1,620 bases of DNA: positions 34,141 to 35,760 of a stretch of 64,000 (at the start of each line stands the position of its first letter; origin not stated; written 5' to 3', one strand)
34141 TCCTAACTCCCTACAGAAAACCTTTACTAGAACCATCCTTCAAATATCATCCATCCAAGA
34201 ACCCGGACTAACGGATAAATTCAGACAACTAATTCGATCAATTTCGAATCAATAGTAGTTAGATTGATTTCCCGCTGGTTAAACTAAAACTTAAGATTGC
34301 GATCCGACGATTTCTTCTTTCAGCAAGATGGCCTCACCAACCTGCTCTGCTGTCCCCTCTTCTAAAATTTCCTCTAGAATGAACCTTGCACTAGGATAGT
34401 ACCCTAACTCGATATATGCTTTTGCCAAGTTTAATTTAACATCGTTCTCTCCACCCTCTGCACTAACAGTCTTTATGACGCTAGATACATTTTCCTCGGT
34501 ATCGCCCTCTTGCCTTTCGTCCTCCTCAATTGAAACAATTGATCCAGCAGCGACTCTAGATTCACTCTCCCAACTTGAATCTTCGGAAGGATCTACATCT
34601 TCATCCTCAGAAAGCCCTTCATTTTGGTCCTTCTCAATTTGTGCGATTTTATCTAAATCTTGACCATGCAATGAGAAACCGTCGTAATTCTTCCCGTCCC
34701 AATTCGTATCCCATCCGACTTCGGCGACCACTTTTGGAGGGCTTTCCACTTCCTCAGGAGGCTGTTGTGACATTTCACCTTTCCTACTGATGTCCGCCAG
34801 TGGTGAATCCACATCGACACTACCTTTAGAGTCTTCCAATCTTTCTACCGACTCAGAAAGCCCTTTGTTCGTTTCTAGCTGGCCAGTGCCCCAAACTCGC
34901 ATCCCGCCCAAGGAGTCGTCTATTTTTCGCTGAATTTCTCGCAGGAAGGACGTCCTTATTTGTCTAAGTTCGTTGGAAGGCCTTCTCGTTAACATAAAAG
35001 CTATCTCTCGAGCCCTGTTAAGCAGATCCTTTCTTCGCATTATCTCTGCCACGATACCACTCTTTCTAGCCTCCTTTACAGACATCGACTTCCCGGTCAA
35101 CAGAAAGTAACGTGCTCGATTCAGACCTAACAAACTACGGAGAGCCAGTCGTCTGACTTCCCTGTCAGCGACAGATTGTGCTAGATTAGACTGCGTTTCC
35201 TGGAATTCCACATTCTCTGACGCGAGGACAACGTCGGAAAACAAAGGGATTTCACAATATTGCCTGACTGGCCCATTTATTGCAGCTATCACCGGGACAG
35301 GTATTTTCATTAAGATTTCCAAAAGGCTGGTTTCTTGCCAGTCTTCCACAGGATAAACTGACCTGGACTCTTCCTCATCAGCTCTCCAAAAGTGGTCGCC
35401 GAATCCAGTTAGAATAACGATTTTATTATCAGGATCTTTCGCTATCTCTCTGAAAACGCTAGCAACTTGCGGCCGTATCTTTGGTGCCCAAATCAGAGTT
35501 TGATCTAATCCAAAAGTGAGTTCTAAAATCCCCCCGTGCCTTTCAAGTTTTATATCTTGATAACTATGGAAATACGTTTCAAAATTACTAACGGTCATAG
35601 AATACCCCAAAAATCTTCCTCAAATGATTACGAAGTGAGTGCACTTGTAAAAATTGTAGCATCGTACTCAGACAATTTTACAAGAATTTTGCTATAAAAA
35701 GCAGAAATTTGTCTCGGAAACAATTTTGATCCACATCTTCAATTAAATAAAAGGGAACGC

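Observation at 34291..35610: Crotonase-fold enzyme fused via a roughly 140-aa acidic low-complexity linker to a FimV-type C-terminal domain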

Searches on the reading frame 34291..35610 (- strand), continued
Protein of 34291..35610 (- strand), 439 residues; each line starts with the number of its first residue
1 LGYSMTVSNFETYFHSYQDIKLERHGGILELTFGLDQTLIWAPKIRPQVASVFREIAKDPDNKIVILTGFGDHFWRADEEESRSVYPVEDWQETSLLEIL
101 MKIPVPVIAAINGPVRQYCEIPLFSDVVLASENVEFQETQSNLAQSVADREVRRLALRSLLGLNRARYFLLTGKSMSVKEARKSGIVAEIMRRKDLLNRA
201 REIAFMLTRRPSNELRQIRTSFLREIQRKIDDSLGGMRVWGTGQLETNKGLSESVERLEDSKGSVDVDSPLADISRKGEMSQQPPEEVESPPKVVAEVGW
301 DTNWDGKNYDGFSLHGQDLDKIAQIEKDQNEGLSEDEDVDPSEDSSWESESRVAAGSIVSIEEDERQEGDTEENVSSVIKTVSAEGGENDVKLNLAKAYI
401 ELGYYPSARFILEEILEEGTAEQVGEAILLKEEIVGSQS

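Call 14: find_related_loci(query=A1, collection=genome_contigs, flank=10000)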
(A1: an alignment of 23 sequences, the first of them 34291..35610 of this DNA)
Query A1 (439 aa) in genome_contigs; peptide patterns used: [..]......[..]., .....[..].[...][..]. (x = any residue, [..] = any of these).
33 stretches matched a pattern; 16 encode a relative of the query (tblastn E <= 1e-3); 16 distinct loci.
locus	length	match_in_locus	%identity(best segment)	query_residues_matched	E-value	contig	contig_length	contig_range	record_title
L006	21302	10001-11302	46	5-432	2e-117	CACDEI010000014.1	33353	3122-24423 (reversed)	uncultured proteobacterium isolate AG-365-F14 genome assembly, contig: AG-365-F14_NODE_14, whole genome shotgun sequence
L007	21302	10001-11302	46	5-432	2e-117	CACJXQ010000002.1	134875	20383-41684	MAG: uncultured proteobacterium isolate AG-453-E14 genome assembly, contig: AG-453-E14_NODE_2, whole genome shotgun sequ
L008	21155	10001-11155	33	3-434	3e-55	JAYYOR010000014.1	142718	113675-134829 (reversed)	MAG: Pseudomonadota bacterium isolate DS_MAG30 DS_MAG30_0014, whole genome shotgun sequence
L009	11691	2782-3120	35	106-219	1e-10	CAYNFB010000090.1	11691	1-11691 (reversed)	MAG TPA_asm: uncultured Leptospirales bacterium isolate binchicken_co42_9 genome assembly, contig: NODE_8748_length_1169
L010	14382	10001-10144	56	388-435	1e-8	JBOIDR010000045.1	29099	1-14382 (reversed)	MAG: Gammaproteobacteria bacterium isolate SD8036_maxbin2.bin.2 NODE_636_length_29099_cov_27.850649, whole genome shotgu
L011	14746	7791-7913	63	387-427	3e-8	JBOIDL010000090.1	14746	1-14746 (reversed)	MAG: Gammaproteobacteria bacterium isolate SD8020_metabat2.bin.3 NODE_244_length_14746_cov_4.448936, whole genome shotgu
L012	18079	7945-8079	58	390-434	4e-8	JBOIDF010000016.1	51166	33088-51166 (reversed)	MAG: Gammaproteobacteria bacterium isolate SD8037_metabat2.bin.6 NODE_160_length_51166_cov_19.333470, whole genome shotg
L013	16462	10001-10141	55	389-435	5e-8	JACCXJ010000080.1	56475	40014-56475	MAG: Gammaproteobacteria bacterium isolate MGR_bin175 SD2897-2912_k127_6979704, whole genome shotgun sequence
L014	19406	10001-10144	56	388-435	5e-8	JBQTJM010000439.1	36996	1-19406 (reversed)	MAG: Gammaproteobacteria bacterium isolate SAR169 c_000000147805, whole genome shotgun sequence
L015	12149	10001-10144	56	388-435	5e-8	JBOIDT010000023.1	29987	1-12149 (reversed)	MAG: Gammaproteobacteria bacterium isolate SD8035_maxbin2.bin.2 NODE_44_length_29987_cov_29.125251, whole genome shotgun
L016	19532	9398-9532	56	390-434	7e-8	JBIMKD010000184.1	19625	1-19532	MAG: Chromatiales bacterium isolate Frasassi PCtopBin12 k141_1125730, whole genome shotgun sequence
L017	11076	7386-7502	64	390-428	8e-8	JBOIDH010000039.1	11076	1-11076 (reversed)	MAG: Gammaproteobacteria bacterium isolate SD8032_metabat2.bin.28 NODE_1387_length_11076_cov_2.805644, whole genome shot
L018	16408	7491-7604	66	390-427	8e-8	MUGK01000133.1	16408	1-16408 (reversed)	MAG: Chromatiales bacterium USCg_Taylor scaffold_132, whole genome shotgun sequence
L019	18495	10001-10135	56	390-434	8e-8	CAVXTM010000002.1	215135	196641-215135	MAG: uncultured Gammaproteobacteria bacterium isolate MFD06229.bin.1.238 genome assembly, contig: contig_10721, whole ge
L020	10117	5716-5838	61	390-430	4e-7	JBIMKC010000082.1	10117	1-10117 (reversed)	MAG: Chromatiales bacterium isolate Lehman Caves 20pBin3 NODE_144_length_10117_cov_24.674419, whole genome shotgun seque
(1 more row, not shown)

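Call 23: find_encoding_contigs(protein=P0025, flank=6000, max_places=2)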
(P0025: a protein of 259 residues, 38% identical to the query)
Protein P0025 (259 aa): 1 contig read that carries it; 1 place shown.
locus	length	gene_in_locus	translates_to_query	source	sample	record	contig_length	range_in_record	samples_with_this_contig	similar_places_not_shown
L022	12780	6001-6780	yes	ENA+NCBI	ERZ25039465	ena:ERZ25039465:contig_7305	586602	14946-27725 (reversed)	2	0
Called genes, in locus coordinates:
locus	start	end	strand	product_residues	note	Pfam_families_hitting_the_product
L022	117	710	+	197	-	PF13193:AMP-binding_C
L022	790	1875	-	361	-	PF01636:APH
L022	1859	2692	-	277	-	PF00106:adh_short, PF08659:KR, PF13561:adh_short_C2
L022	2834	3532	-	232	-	PF00106:adh_short, PF08659:KR, PF13561:adh_short_C2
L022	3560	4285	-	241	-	PF01614:IclR_C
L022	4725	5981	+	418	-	PF02771:Acyl-CoA_dh_N, PF02770:Acyl-CoA_dh_M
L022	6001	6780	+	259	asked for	PF00378:ECH_1, PF16113:ECH_2 (faint)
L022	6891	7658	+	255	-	PF23441:SDR, PF00106:adh_short, PF08659:KR, PF13561:adh_short_C2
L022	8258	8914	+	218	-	PF00441:Acyl-CoA_dh_1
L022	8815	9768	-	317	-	PF02770:Acyl-CoA_dh_M, PF00441:Acyl-CoA_dh_1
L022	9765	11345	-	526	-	PF02538:Hydantoinase_B, PF08882:Acetone_carb_G (weak)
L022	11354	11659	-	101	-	PF02538:Hydantoinase_B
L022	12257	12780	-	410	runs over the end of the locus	PF01968:Hydantoinase_A, PF19278:Hydant_A_C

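Call 24: find_encoding_contigs(protein=P0024, flank=6000, max_places=2)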
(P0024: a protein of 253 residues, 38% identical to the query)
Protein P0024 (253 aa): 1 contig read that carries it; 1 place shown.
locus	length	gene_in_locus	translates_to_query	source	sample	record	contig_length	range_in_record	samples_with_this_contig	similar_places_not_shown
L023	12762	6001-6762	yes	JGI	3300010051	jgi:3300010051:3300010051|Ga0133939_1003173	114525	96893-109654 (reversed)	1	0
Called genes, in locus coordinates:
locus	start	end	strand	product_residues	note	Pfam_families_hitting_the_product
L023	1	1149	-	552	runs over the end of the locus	PF00732:GMC_oxred_N, PF00890:FAD_binding_2 (faint), PF01266:DAO (faint), PF05199:GMC_oxred_C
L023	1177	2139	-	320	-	PF03401:TctC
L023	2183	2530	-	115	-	PF03992:ABM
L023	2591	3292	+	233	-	PF02627:CMD (faint)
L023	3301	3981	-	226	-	-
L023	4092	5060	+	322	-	PF04909:Amidohydro_2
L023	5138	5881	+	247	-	PF00392:GntR, PF07729:FCD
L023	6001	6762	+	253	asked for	PF00378:ECH_1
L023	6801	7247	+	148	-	PF10604:Polyketide_cyc2, PF03364:Polyketide_cyc (faint)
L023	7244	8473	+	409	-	PF01266:DAO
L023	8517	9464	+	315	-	PF05853:BKACE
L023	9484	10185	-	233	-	PF02627:CMD (faint)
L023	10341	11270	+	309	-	PF03401:TctC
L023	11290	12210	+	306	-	PF00701:DHDPS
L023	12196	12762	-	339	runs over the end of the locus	PF04909:Amidohydro_2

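Call 32: predict_structure(alignment_id=A2)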
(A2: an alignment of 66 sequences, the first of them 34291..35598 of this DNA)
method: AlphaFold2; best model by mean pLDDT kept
length: 435 residues; sequences in the alignment: 66
mean_pLDDT: 74.4   pTM: 0.55
mean pLDDT of the five models: 74.4, 73.4, 73.4, 72.9, 72.3
residues with pLDDT >= 90: 195; 70-90: 82; 50-70: 60; < 50: 98
segments of 3 or more residues with pLDDT < 50: 259-311, 327-369
pLDDT, mean of each block of 10 residues (from residue 1): 72 93 95 87 93 94 95 69 73 95 97 93 97 75 87 93 91 96 96 97 95 94 91 77 68 57 38 35 35 30 38 58 53 35 35 30 37 63 84 89 91 89 91 71
secondary structure, 60 per line:
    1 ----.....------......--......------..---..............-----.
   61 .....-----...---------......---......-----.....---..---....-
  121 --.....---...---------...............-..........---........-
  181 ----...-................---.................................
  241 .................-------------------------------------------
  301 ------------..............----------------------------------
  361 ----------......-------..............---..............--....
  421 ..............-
elements in order: H5-9 E16-21 E24-29 H41-54 E60-65 E71-73 H83-88 H92-97 E103-107 H116-119 E123-127 E131-133 H143-157 H159-168 H174-179 E185-187 H189-204 H208-257 H313-326 H371-376 H384-397 H401-414 H417-434

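Call 34: fold_search(model_id=the predicted structure, library=pdb)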
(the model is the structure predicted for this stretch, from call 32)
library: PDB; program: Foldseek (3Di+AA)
matches with E <= 10: 1325; with E <= 0.001: 651
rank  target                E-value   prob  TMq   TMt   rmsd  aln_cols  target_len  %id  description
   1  1szo_D                5.5e-20  1.00  0.48  0.80   3.5       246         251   34  Crystal Structure Analysis of the 6-Oxo Camphor Hydrolase His122Ala Mutant Bound to Its Natural Product (2S,4S)-alpha- (released 2004-06-29)
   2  1szo_A                1.9e-19  1.00  0.48  0.81   3.6       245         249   33  Crystal Structure Analysis of the 6-Oxo Camphor Hydrolase His122Ala Mutant Bound to Its Natural Product (2S,4S)-alpha- (released 2004-06-29)
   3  1o8u_C                2.6e-19  1.00  0.48  0.82   3.6       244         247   34  The 2 Angstrom Structure of 6-Oxo Camphor Hydrolase: New Structural Diversity in the Crotonase Superfamily (released 2003-01-24)
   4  1o8u_A                5.8e-19  1.00  0.48  0.81   3.6       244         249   34  The 2 Angstrom Structure of 6-Oxo Camphor Hydrolase: New Structural Diversity in the Crotonase Superfamily (released 2003-01-24)
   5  1szo_F                6.9e-19  1.00  0.48  0.81   3.6       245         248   33  Crystal Structure Analysis of the 6-Oxo Camphor Hydrolase His122Ala Mutant Bound to Its Natural Product (2S,4S)-alpha- (released 2004-06-29)
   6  1szo_B                7.7e-19  1.00  0.48  0.81   3.6       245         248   33  Crystal Structure Analysis of the 6-Oxo Camphor Hydrolase His122Ala Mutant Bound to Its Natural Product (2S,4S)-alpha- (released 2004-06-29)
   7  1o8u_F                8.2e-19  1.00  0.47  0.81   3.7       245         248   33  The 2 Angstrom Structure of 6-Oxo Camphor Hydrolase: New Structural Diversity in the Crotonase Superfamily (released 2003-01-24)
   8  2j5g_D                8.6e-18  1.00  0.48  0.81   2.9       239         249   31  The Native structure of a beta-Diketone Hydrolase from the Cyanobacterium Anabaena sp. PCC 7120 (released 2007-01-16)
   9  2j5g_E                1.3e-17  1.00  0.48  0.81   2.9       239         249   31  The Native structure of a beta-Diketone Hydrolase from the Cyanobacterium Anabaena sp. PCC 7120 (released 2007-01-16)
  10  2j5g_B                3.4e-17  1.00  0.47  0.80   2.9       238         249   32  The Native structure of a beta-Diketone Hydrolase from the Cyanobacterium Anabaena sp. PCC 7120 (released 2007-01-16)
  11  2j5s_B                5.4e-17  1.00  0.45  0.77   3.5       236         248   30  Structural of ABDH, a beta-diketone hydrolase from the Cyanobacterium Anabaena sp. PCC 7120 bound to (S)-3-oxocyclohex (released 2007-01-08)
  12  2j5s_A                1.7e-16  1.00  0.47  0.79   2.7       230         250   32  Structural of ABDH, a beta-diketone hydrolase from the Cyanobacterium Anabaena sp. PCC 7120 bound to (S)-3-oxocyclohex (released 2007-01-08)
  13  5z7r_A                2.2e-15  1.00  0.43  0.72  15.6       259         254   21  Crystal structure of crotonase from Clostridium acetobutylicum (released 2018-02-14)
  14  3q0j_F                1.4e-14  1.00  0.43  0.71  13.7       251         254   23  Crystal Structure of the Mycobacterium tuberculosis Crotonase in complex with the Inhibitor AcetoacetylCoA (released 2012-01-25)
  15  3q0j_B                1.9e-14  1.00  0.44  0.72  13.6       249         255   23  Crystal Structure of the Mycobacterium tuberculosis Crotonase in complex with the Inhibitor AcetoacetylCoA (released 2012-01-25)
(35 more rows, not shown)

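Call 62: list_cluster_members(proteins=[P0001, P0010, P0018, P0020, P0006, P0011])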
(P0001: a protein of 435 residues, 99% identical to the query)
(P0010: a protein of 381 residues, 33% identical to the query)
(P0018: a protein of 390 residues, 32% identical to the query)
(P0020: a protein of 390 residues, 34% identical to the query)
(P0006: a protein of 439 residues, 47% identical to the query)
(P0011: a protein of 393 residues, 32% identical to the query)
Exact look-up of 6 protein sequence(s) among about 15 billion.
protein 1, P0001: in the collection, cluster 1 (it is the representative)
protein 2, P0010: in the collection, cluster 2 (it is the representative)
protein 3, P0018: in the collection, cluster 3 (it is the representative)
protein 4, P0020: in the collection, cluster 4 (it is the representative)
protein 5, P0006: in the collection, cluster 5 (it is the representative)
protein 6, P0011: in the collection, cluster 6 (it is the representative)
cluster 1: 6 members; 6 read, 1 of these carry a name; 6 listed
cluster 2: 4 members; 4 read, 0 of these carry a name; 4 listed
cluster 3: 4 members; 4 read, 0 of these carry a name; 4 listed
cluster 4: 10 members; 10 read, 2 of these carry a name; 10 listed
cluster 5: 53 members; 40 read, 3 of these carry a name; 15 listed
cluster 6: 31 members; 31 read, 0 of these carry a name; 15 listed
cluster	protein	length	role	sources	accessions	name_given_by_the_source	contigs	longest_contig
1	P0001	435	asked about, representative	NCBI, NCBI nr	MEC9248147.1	MAG: FimV/HubP family polar landmark protein [Pseudomonadota bacterium] | FimV/HubP family polar landmark protein [Pseudomonadota bacterium]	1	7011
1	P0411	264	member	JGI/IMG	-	-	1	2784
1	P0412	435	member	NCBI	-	-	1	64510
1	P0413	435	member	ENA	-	-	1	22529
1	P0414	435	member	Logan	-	-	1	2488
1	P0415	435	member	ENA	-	-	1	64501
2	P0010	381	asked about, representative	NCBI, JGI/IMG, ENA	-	-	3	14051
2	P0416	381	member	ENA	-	-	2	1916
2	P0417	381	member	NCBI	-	-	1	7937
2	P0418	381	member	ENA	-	-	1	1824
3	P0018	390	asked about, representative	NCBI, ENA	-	-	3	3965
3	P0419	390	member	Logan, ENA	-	-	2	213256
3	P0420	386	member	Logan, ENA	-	-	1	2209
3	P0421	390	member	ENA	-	-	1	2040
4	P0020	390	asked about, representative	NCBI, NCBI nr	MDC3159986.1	enoyl-CoA hydratase-related protein [Pseudomonadota bacterium]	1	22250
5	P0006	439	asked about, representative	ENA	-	-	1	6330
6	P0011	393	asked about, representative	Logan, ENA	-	-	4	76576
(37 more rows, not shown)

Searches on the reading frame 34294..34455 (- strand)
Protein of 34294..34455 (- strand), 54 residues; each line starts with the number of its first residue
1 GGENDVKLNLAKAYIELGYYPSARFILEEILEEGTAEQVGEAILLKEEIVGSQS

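Call 4: search_protein_families(library=ncbifam, proteins=[window:34294-34455:-], max_evalue=10)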
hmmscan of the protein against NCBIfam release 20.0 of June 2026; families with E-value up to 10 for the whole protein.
seq(54 aa): 3 families
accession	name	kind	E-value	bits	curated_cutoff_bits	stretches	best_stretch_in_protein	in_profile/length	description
TIGR03504.1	FimV_Cterm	subfamily_domain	6e-12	45.4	30.65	1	7-45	2-40/44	FimV/HubP family polar landmark protein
TIGR02917.1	PEP_TPR_lipo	equivalog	0.1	10.5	312.2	1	3-31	870-898/899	XrtA/PEP-CTERM system TPR-repeat protein PrsT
NF042912.1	Amuc_1098_fam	equivalog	0.16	9.9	750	1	6-48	91-133/805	Amuc_1098 family type IV pilus outer membrane protein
